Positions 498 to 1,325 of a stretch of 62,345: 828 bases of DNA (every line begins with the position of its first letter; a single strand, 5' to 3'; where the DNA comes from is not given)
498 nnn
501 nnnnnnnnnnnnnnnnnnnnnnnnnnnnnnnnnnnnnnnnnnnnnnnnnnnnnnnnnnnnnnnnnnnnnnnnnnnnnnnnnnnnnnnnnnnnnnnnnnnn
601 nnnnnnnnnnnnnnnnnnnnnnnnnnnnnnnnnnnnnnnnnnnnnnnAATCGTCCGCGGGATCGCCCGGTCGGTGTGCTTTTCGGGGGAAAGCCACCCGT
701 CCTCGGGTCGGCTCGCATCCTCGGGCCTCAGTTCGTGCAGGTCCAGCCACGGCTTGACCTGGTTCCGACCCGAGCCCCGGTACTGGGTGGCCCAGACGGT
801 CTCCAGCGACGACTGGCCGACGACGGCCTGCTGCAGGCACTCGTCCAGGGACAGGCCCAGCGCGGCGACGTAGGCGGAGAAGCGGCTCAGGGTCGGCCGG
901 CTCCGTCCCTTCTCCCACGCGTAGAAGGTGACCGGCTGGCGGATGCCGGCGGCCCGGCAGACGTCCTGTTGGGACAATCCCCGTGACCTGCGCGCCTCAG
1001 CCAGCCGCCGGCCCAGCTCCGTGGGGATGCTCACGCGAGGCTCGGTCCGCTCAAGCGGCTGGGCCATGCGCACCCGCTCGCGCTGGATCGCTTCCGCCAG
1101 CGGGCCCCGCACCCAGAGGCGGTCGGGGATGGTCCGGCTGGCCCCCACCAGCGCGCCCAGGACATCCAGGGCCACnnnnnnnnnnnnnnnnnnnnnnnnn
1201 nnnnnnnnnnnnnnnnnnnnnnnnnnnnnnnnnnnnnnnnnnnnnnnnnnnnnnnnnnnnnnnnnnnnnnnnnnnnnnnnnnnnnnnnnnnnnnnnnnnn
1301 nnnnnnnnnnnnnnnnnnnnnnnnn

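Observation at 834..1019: An XRE/Cro-type helix-turn-helix sits inside the GyrB intein where a DNA-recognition region is expected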

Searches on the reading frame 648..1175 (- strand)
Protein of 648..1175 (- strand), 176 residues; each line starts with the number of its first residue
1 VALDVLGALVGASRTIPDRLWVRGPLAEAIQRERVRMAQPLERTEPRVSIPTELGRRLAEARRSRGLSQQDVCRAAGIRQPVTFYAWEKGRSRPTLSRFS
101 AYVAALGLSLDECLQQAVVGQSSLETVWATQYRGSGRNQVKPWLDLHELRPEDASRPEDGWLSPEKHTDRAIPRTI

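Call 26: find_related_loci(query=A2, collection=genome_contigs, flank=4000)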
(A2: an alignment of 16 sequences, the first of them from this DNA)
Query A2 (176 aa) in genome_contigs; peptide patterns used: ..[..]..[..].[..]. (x = any residue, [..] = any of these).
184 stretches matched a pattern; 181 encode a relative of the query (tblastn E <= 1e-3); the best 80 are kept; 80 distinct loci.
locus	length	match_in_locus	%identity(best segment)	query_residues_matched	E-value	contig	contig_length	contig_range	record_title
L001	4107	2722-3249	57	2-176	7e-55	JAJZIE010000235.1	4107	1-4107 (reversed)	MAG: Bacillota bacterium isolate LSA2.bin86 NODE_32562_length_4107_cov_1.450251, whole genome shotgun sequence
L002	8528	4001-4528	57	2-176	7e-55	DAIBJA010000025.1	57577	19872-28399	MAG TPA_asm: Clostridia bacterium isolate clean5020 k141_241961, whole genome shotgun sequence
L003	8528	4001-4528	47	3-176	2e-45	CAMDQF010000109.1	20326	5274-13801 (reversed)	MAG: Litorilinea aerophila isolate ZH-03apr19-129 genome assembly, contig: ZH-03apr19-C3926, whole genome shotgun sequen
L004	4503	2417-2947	46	2-176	1e-44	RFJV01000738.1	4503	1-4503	MAG: Chloroflexi bacterium isolate J111 k99_1237917, whole genome shotgun sequence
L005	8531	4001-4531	47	3-176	2e-44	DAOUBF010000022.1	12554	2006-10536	MAG TPA_asm: Anaerolineae bacterium isolate H68_711 k101_102579, whole genome shotgun sequence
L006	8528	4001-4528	45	3-176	3e-43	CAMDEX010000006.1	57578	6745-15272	MAG: Litorilinea aerophila isolate TH-08apr19-264 genome assembly, contig: TH-08apr19-C1163, whole genome shotgun sequen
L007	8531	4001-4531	45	3-176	2e-42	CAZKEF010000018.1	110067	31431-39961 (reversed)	MAG TPA_asm: uncultured Anaerolineales bacterium isolate binchicken_co22_195 genome assembly, contig: NODE_173_length_11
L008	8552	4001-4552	46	3-176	3e-42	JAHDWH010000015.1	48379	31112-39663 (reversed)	MAG: Caldilineaceae bacterium isolate CHL15 NODE_1468_length_48379_cov_8.296043, whole genome shotgun sequence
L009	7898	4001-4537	45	1-176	2e-42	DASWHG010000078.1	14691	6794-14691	MAG TPA_asm: Anaerolineales bacterium isolate SMAG_U2836 k141_1925666, whole genome shotgun sequence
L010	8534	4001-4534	44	2-176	9e-42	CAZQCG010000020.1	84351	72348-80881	MAG TPA_asm: uncultured Chloroflexaceae bacterium isolate SRP242652_co2_213 genome assembly, contig: NODE_363_length_843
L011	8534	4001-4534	48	3-176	8e-42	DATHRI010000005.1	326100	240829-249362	MAG TPA_asm: Steroidobacteraceae bacterium isolate SMAG_U12761 k141_338124, whole genome shotgun sequence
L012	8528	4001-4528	45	9-176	4e-41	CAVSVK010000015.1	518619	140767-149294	MAG: uncultured Gammaproteobacteria bacterium isolate MFD05841.bin.1.8 genome assembly, contig: contig_68427, whole geno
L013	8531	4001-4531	44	3-176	4e-41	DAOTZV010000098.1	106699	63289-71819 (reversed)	MAG TPA_asm: Anaerolineae bacterium isolate H6_565 k131_346670, whole genome shotgun sequence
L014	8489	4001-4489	48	19-176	5e-41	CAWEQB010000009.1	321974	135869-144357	MAG: uncultured Gammaproteobacteria bacterium isolate MFD01872.bin.1.203 genome assembly, contig: contig_155827, whole g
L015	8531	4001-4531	44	3-176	4e-41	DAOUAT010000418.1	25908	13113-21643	MAG TPA_asm: Anaerolineae bacterium isolate H66_683 k113_121997, whole genome shotgun sequence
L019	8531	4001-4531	43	3-176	5e-41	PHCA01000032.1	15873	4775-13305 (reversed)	MAG: Chloroflexi bacterium HGW-Chloroflexi-1 bjp_ig2158_scaffold_2245, whole genome shotgun sequence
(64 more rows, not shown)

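Call 37: find_homologous_proteins(query=A2, max_evalue=0.001)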
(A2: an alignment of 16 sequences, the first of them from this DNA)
Query A2 (16 sequences) (176 aa, profile of the alignment): 23 proteins with E <= 0.001 among 8000 candidates.
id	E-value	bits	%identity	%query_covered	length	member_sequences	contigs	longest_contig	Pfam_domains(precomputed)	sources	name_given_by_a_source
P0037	3.0e-77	277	45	99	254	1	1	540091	-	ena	-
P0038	1.9e-67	245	41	99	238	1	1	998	-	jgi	jgi:DNA gyrase subunit B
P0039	6.9e-67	243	46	87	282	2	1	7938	-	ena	-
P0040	2.4e-65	238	44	84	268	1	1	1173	PF14890.12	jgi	jgi:DNA gyrase subunit B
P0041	4.4e-64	234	43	77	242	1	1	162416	PF14890.12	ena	-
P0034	2.7e-63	231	48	80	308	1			-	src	-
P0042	7.7e-58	213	47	76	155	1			PF01381.29,PF13560.13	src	-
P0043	1.4e-56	209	39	81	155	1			-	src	-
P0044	3.9e-54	201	46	73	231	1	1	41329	-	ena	-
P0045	9.5e-54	200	48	73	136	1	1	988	PF01381.29,PF13560.13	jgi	jgi:transcriptional regulator with XRE-family HTH domain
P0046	6.9e-51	191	42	73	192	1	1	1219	-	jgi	jgi:DNA gyrase subunit B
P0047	3.6e-44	169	49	60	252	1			PF14890.12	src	-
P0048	2.1e-43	166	53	53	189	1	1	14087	-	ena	-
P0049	4.7e-41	159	48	53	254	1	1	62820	PF14890.12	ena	-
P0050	8.3e-41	158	51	51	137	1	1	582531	-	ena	-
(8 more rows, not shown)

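Call 42: predict_structure(alignment_id=A2)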
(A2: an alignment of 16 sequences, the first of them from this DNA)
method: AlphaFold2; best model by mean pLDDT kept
length: 176 residues; sequences in the alignment: 16
mean_pLDDT: 94.5   pTM: 0.82
mean pLDDT of the five models: 94.5, 93.7, 93.1, 92.7, 91.9
residues with pLDDT >= 90: 156; 70-90: 20; 50-70: 0; < 50: 0
segments of 3 or more residues with pLDDT < 50: none
pLDDT, mean of each block of 10 residues (from residue 1): 91 90 95 95 97 98 97 97 96 98 98 98 95 86 94 93 89 92
secondary structure, 60 per line:
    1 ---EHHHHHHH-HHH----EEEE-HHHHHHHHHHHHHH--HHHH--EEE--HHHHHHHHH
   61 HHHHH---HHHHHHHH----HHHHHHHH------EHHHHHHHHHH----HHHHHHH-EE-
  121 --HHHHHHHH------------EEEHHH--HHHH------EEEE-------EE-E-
elements in order: H5-11 E20-23 H25-38 H41-44 E47-49 H52-65 H69-76 H81-88 H96-105 H110-116 H123-130 E143-145 H151-154 E161-164

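Call 44: fold_search(model_id=the predicted structure, library=pdb)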
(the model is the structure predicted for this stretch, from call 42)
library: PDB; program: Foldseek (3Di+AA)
matches with E <= 10: 414; with E <= 0.001: 0
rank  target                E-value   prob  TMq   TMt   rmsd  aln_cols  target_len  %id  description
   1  7o81_AU               2.6e-03  1.00  0.32  0.49   2.8        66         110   27  Rabbit 80S ribosome colliding in another ribosome stalled by the SARS-CoV-2 pseudoknot (released 2021-06-02)
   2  6jq1_B                3.4e-03  1.00  0.32  0.42  10.3        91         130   28  Crystal Structure of DdrO from Deinococcus geothermalis (released 2019-08-28)
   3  1y7y_B                3.8e-03  1.00  0.32  0.77   1.7        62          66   26  High-resolution crystal structure of the restriction-modification controller protein C.AhdI from Aeromonas hydrophila (released 2005-02-22)
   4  3f52_A                4.8e-03  1.00  0.32  0.66   6.8        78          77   23  Crystal structure of the clp gene regulator ClgR from C. glutamicum (released 2008-11-18)
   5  9f9s_CN               4.8e-03  1.00  0.31  0.39   6.3        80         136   21  Yeast SDD1 Disome with Mbf1 (released 2024-12-04)
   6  3f52_E                5.1e-03  1.00  0.32  0.66   9.7        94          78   19  Crystal structure of the clp gene regulator ClgR from C. glutamicum (released 2008-11-18)
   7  3f51_B                5.4e-03  1.00  0.32  0.57   9.8        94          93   19  Crystal Structure of the clp gene regulator ClgR from Corynebacterium glutamicum (released 2008-11-18)
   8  5woq_A                5.8e-03  1.00  0.32  0.67   1.8        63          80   27  Crystal structure of an XRE family protein transcriptional regulator from Mycobacterium smegmatis (released 2017-08-16)
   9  5woq_B                5.8e-03  1.00  0.32  0.63   1.8        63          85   27  Crystal structure of an XRE family protein transcriptional regulator from Mycobacterium smegmatis (released 2017-08-16)
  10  2b5a_B                6.1e-03  1.00  0.31  0.67   2.2        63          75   24  C.BclI, Control Element of the BclI Restriction-Modification System (released 2006-01-03)
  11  6rnz_A                6.1e-03  1.00  0.31  0.73   2.1        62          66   31  Crystal structure of the N-terminal HTH DNA-binding domain of the essential repressor DdrO from radiation-resistant De (released 2019-10-09)
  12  2b5a_C                6.5e-03  1.00  0.31  0.66   2.3        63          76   24  C.BclI, Control Element of the BclI Restriction-Modification System (released 2006-01-03)
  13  6jq1_A                6.5e-03  1.00  0.31  0.41   2.1        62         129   32  Crystal Structure of DdrO from Deinococcus geothermalis (released 2019-08-28)
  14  8ezt_B                6.9e-03  1.00  0.30  0.68   1.8        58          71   28  Crystal structure of HipB(Lp) from Legionella pneumophila (released 2023-09-27)
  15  6h4c_D                6.9e-03  1.00  0.33  0.38   8.3        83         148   16  A polyamorous repressor: deciphering the evolutionary strategy used by the phage-inducible chromosomal islands to spre (released 2019-08-28)
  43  1adr_MODEL_1_A        2.3e-02  1.00  0.32  0.68   1.6        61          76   24  DETERMINATION OF THE NUCLEAR MAGNETIC RESONANCE STRUCTURE OF THE DNA-BINDING DOMAIN OF THE P22 C2 REPRESSOR (1 (released 1994-01-31)
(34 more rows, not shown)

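Call 46: search_solved_structures(query=A2, max_evalue=10, show_alignments=2)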
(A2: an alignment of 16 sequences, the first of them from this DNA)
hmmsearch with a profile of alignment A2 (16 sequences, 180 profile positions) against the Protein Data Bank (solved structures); distinct sequences matched with E-value up to 10: 37.
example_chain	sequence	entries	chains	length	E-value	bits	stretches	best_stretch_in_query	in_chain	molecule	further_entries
6af3_B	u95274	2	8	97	0.00017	24.8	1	33-110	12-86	HigA antitoxin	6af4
5k98_B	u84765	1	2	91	0.00036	23.7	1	48-112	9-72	Antitoxin HipB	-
2wiu_B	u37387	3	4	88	0.00036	23.7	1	49-113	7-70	HTH-TYPE TRANSCRIPTIONAL REGULATOR HIPB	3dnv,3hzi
4yg1_A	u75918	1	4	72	0.00038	23.6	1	49-111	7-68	Antitoxin HipB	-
4z5h_A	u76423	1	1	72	0.00041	23.5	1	51-111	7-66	Antitoxin HipB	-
4yg4_A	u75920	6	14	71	0.00042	23.5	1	51-111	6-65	Antitoxin HipB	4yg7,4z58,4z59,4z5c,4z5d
8tac_A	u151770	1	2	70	0.0019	21.3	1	52-108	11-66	DBP48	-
8bny_A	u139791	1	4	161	0.0059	19.7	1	56-138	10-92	Immunity repressor protein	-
8ezt_A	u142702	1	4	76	0.0082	19.3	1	54-110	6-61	HipB(Lp)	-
7t5u_A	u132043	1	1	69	0.0094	19.1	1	53-112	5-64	Helix-turn-helix domain-containing protein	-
6jq1_A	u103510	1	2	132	0.0095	19.1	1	55-119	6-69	Transcriptional regulator, XRE family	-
6zvh_i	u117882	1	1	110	0.014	18.6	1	20-109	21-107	Endothelial differentiation-related factor 1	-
9b0q_CH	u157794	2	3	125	0.018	18.1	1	20-110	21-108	Endothelial differentiation-related factor 1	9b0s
9p73_CH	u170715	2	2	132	0.019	18.1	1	20-110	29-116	Endothelial differentiation-related factor 1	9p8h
8wow_A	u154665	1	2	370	0.021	17.9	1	114-171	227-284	UDP-glucose 4-epimerase 2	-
1adr_A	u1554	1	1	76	0.062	16.4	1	54-116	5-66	P22 C2 REPRESSOR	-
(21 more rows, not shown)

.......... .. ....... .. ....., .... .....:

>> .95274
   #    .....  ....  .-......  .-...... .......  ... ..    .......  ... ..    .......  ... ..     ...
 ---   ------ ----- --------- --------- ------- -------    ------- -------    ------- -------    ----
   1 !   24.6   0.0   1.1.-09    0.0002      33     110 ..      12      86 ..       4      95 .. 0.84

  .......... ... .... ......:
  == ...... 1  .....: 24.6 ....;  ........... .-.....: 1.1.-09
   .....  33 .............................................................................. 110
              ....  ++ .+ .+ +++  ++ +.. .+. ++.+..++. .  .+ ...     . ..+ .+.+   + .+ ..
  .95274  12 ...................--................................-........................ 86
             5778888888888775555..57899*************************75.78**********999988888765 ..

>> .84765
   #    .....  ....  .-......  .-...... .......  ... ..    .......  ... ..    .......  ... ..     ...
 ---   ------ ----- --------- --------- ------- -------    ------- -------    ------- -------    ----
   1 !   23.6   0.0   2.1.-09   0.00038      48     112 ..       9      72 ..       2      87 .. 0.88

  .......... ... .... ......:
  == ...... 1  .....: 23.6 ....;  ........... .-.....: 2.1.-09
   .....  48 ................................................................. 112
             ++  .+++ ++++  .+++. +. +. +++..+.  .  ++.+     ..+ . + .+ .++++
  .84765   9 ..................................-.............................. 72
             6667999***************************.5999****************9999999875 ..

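Call 48: search_protein_families(library=pfam, proteins=[L019:2-5740:+, L008:716-5782:+], max_evalue=0.01)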
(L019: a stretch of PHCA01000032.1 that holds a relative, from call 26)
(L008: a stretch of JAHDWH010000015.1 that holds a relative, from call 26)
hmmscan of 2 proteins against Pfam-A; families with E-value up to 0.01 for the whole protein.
L019:2-5740:+ (1913 aa): 11 families
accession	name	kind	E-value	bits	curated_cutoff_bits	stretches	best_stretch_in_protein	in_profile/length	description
PF00204.31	DNA_gyraseB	-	8.7e-58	195.1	27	1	751-919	1-172/173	DNA gyrase B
PF14890.11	Intein_splicing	-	3e-48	164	35.8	3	90-572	22-155/155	Intein splicing domain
PF00986.26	DNA_gyraseB_C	-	1.5e-30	105.5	29.8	1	1842-1902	3-63/63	DNA gyrase B subunit, carboxyl terminus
PF14528.11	LAGLIDADG_3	-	3.3e-21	75.8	22.5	1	1612-1689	1-70/82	LAGLIDADG-like domain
PF02518.31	HATPase_c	-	1.2e-11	45.4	26.4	1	571-669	15-94/111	Histidine kinase-, DNA gyrase B-, and HSP90-like ATPase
PF13560.12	HTH_31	-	2.3e-09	37.9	27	1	1388-1444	3-59/64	Helix-turn-helix domain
PF01381.28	HTH_3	-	6.9e-09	36.1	23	1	1391-1444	1-53/55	Helix-turn-helix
PF01079.26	Hint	-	5.1e-07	29.9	29.7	0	957-1045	10-94/213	Hint module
PF01751.28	Toprim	-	1.9e-06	28.4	23.1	0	1774-1808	63-95/96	Toprim domain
PF12844.13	HTH_19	-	0.00016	21.9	30.2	1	1388-1448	1-60/64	Helix-turn-helix domain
PF14527.11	LAGLIDADG_WhiA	-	0.0025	18.3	23.2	0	1616-1663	3-54/93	WhiA LAGLIDADG-like domain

L008:716-5782:+ (1689 aa): 10 families
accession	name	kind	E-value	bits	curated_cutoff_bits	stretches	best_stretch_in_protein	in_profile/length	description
PF00204.31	DNA_gyraseB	-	6.5e-56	189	27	1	262-430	1-172/173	DNA gyrase B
PF14890.11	Intein_splicing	-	1.2e-33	116.5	35.8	2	516-905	37-155/155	Intein splicing domain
PF00986.26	DNA_gyraseB_C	-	3.8e-30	104.3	29.8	1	1622-1678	7-63/63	DNA gyrase B subunit, carboxyl terminus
PF02518.31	HATPase_c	-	1.2e-15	58.3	26.4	1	70-185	2-105/111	Histidine kinase-, DNA gyrase B-, and HSP90-like ATPase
PF14528.11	LAGLIDADG_3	-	9.7e-12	45.4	22.5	1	1383-1439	3-63/82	LAGLIDADG-like domain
PF13560.12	HTH_31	-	1.9e-08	34.9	27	1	1150-1208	3-61/64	Helix-turn-helix domain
PF01751.28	Toprim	-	2e-07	31.5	23.1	0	906-973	13-64/96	Toprim domain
PF01381.28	HTH_3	-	1.8e-06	28.3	23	1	1153-1207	1-54/55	Helix-turn-helix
PF01079.26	Hint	-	0.0003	20.9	29.7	0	1023-1079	50-114/213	Hint module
PF12844.13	HTH_19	-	0.0081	16.5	30.2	0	1150-1211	1-60/64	Helix-turn-helix domain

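Call 57: search_protein_representatives(alignment_id=A2)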
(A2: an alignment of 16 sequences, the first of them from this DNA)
Query: 16 sequences, 180 profile positions. Proteins with E-value up to 0.001 (for the whole library): 2141; up to 1e-10: 146; up to 1e-30: 23. The best 150 are listed.
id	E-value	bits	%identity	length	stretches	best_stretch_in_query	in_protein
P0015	2.1e-74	265.6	-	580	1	2-180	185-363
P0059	7.6e-73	260.5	-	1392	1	1-180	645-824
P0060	2.7e-72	258.7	-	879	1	2-180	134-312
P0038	6.0e-68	244.6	-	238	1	2-180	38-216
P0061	2.4e-66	239.3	-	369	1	1-180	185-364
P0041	1.4e-64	233.6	-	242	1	1-160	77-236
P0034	8.6e-64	231.0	-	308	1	27-180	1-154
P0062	3.8e-60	219.2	-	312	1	2-180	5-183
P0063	1.0e-58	214.5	-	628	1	2-180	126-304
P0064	2.9e-58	213.0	-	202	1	1-180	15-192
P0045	3.0e-54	199.9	-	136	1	44-178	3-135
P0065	2.9e-51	190.2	-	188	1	57-180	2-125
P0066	7.6e-51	188.9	-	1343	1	1-180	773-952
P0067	1.4e-48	181.4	-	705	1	49-180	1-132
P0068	4.5e-48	179.8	-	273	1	4-170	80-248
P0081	2.1e-23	99.5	-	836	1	2-180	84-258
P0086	2.3e-21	92.8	-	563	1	2-180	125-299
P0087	5.6e-21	91.6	-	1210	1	2-180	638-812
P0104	1.6e-17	80.3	-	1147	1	1-177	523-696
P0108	3.8e-17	79.1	-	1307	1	3-173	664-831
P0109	6.6e-17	78.3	-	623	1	2-180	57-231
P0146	1.1e-12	64.5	-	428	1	2-180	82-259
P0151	1.3e-12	64.3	-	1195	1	1-175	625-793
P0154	2.1e-12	63.6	-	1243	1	12-159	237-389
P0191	8.1e-11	58.4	-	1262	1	16-165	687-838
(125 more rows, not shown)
